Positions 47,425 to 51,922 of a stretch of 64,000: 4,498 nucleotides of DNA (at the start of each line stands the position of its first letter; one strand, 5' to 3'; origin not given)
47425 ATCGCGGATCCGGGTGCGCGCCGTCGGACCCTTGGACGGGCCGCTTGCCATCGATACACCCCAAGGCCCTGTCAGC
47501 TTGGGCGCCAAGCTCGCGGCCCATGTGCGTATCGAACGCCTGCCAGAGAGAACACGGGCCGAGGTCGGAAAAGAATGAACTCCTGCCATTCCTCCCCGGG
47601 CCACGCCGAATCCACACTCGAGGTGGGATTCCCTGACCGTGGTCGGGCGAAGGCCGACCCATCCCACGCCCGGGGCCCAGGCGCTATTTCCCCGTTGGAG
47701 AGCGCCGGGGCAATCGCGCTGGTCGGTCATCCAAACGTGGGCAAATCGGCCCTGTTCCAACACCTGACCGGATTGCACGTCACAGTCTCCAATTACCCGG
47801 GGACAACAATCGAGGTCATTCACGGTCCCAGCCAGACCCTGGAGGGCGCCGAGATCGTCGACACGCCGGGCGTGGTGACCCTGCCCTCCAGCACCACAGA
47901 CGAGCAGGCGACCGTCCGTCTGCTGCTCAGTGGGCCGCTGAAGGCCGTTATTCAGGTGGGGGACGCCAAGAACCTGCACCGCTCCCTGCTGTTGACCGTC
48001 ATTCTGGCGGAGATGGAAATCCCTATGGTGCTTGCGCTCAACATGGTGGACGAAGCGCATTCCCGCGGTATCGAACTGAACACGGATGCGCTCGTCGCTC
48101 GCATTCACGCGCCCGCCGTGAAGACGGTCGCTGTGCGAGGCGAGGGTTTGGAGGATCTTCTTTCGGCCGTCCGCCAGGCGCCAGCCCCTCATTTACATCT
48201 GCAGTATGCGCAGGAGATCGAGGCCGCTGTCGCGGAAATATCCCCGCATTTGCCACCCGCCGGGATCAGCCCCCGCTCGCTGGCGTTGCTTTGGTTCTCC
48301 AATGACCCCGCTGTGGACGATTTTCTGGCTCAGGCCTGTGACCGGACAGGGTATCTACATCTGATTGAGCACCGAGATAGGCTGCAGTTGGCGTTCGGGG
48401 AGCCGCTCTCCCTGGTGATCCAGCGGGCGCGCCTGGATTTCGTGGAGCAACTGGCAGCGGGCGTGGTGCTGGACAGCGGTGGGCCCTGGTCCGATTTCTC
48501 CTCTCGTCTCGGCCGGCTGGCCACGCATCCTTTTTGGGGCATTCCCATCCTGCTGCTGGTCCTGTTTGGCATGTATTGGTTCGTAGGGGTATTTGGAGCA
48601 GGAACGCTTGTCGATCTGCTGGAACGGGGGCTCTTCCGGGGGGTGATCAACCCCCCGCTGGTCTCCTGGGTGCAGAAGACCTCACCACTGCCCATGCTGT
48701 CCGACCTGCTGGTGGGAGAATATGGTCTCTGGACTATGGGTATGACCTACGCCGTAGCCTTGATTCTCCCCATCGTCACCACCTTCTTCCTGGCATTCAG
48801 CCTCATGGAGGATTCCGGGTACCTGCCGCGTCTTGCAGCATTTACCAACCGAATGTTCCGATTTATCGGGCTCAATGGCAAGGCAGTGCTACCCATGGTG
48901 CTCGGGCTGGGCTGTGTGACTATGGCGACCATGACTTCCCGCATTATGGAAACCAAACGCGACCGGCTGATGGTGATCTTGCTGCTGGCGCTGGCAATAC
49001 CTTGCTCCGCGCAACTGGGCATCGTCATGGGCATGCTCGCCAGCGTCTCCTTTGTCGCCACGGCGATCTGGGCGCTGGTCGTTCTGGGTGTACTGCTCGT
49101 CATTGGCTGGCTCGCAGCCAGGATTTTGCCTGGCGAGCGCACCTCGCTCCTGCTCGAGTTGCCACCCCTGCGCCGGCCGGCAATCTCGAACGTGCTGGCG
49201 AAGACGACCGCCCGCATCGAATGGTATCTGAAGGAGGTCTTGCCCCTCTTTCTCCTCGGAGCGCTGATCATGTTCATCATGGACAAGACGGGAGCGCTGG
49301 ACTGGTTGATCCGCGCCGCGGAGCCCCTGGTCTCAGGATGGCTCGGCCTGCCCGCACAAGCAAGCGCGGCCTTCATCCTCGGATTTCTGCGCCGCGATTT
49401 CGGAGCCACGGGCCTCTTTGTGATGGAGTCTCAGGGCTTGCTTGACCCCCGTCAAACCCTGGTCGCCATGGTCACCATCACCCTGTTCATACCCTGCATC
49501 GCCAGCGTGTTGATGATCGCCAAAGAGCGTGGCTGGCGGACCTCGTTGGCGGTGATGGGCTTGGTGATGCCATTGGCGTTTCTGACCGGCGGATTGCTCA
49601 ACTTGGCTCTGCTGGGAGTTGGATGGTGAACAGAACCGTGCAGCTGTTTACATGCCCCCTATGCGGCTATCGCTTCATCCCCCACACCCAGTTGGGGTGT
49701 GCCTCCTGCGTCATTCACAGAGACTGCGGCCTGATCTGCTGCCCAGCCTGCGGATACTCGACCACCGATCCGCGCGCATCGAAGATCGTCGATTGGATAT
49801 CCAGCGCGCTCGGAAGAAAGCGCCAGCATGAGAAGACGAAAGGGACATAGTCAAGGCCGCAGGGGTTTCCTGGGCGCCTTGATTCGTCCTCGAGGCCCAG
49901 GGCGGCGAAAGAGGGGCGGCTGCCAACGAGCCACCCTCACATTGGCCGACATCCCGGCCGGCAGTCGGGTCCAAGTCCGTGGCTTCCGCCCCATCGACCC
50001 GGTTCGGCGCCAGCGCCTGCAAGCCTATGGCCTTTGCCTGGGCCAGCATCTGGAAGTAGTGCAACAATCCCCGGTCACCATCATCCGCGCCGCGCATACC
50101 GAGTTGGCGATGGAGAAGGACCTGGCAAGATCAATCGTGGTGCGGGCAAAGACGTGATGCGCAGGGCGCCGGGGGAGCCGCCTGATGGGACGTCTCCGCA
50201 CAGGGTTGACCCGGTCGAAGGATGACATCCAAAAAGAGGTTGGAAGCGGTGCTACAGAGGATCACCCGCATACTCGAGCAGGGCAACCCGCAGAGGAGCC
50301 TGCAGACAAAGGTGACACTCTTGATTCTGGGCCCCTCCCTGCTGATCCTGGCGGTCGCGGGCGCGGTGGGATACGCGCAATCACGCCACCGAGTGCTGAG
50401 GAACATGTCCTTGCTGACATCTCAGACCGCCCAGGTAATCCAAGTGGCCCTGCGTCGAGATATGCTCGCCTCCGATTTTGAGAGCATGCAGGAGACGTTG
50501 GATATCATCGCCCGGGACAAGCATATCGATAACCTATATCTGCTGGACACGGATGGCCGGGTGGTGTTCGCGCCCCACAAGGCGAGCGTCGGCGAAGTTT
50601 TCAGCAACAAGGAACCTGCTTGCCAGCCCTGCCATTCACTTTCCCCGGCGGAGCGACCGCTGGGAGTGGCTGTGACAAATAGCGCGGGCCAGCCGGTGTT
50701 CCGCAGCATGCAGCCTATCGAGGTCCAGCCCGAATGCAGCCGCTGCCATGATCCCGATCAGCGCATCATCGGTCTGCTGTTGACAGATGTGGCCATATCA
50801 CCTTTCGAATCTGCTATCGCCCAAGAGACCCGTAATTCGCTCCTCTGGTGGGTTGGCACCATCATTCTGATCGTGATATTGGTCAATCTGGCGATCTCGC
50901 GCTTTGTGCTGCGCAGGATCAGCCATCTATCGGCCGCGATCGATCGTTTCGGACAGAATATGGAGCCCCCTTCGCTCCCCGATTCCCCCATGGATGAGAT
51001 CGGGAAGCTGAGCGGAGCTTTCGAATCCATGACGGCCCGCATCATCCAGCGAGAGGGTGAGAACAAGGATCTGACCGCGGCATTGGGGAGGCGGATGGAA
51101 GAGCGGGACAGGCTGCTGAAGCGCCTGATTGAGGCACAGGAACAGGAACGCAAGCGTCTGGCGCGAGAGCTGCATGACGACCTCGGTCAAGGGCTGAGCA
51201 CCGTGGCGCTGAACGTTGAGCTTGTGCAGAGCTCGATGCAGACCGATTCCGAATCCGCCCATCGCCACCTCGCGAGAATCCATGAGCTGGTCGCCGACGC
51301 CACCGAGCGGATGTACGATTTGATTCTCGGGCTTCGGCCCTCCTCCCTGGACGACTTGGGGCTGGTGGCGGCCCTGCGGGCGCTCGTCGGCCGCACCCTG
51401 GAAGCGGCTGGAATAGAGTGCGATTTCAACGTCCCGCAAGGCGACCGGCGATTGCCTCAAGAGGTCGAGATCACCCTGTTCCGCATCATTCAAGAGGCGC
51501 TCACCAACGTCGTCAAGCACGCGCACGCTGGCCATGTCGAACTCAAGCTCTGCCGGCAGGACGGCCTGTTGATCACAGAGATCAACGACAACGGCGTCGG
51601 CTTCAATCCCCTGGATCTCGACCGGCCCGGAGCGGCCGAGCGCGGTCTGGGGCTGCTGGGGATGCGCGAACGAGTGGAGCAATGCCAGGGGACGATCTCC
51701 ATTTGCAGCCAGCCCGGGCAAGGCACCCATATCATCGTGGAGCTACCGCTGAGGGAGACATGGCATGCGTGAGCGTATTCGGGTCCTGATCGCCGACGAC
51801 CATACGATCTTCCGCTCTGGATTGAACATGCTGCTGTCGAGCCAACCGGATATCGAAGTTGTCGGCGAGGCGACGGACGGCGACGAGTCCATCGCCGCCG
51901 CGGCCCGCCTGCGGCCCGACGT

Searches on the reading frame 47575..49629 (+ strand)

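Call 46: search_protein_families(library=pfam, proteins=[window:47575-49629:+], max_evalue=0.00001)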
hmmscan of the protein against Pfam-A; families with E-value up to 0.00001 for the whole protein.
window:47575-49629:+ (684 aa): 5 families
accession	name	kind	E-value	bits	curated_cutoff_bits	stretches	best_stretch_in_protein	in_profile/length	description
PF02421.24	FeoB_N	-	5e-44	150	27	1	47-198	3-155/156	Ferrous iron transport protein B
PF07670.19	Gate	-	2.4e-32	111.9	29.6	2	397-489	4-102/104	Nucleoside recognition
PF01926.29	MMR_HSR1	-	3.1e-16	59.9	21.9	1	47-156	2-112/113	50S ribosome-binding GTPase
PF07664.17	FeoB_C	-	1.3e-10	41.2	26.6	1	498-547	3-54/54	Ferrous iron transport protein B C terminus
PF17910.6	FeoB_Cyto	-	1.9e-09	38.2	23.4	1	211-298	1-89/90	FeoB cytosolic helical domain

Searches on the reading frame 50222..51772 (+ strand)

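Call 46: search_protein_families(library=pfam, proteins=[window:50222-51772:+], max_evalue=0.00001)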
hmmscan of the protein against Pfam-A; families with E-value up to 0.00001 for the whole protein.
window:50222-51772:+ (516 aa): 4 families
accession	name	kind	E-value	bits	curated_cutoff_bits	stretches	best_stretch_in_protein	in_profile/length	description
PF02518.31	HATPase_c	-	1.1e-18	68.1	26.4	1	415-511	2-110/111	Histidine kinase-, DNA gyrase B-, and HSP90-like ATPase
PF07730.19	HisKA_3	-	2.6e-15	57.1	24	1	309-376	1-68/68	Histidine kinase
PF13581.12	HATPase_c_2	-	5.7e-08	33.3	27.4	1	412-488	25-112/127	Histidine kinase-like ATPase domain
PF00672.30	HAMP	-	3.9e-06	27.5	25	0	225-274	2-51/53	HAMP domain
